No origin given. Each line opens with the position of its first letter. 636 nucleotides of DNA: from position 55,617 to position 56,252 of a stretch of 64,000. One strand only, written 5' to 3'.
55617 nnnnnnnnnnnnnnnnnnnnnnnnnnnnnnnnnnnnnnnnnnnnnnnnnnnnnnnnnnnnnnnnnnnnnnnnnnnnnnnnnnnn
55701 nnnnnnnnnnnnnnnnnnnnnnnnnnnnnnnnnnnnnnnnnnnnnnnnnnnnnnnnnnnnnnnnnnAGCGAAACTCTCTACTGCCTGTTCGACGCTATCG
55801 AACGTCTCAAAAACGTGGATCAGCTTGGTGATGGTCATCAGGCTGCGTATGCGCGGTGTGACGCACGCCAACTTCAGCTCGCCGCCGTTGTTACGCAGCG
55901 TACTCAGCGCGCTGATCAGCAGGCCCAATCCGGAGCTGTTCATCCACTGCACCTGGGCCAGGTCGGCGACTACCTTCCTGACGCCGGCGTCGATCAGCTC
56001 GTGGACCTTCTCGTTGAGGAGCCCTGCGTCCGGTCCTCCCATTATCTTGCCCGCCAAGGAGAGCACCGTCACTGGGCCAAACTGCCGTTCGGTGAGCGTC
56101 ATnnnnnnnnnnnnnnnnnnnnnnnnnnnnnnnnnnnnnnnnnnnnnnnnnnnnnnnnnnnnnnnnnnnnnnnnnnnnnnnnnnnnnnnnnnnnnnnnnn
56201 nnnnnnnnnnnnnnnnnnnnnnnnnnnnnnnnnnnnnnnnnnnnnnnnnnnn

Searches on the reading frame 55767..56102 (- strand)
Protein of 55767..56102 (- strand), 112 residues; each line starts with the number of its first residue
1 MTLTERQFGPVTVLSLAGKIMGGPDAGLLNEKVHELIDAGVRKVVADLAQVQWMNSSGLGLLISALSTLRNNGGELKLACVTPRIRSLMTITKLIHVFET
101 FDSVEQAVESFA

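Call 41: search_protein_families(library=ncbifam, proteins=[window:55767-56102:-], max_evalue=0.001)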
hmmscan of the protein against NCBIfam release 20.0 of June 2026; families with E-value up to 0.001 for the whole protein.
window:55767-56102:- (112 aa): 3 families
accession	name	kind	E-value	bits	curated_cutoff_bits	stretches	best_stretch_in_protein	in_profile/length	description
TIGR00377.1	ant_ant_sig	superfamily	9.8e-19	67.2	53.45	1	3-106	5-108/108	anti-sigma factor antagonist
TIGR02886.1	spore_II_AA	equivalog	8.5e-12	45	114.75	1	28-107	25-105/106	anti-sigma F factor antagonist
NF033618.0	mlaB_1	equivalog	4e-05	24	90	1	45-94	39-88/94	lipid asymmetry maintenance protein MlaB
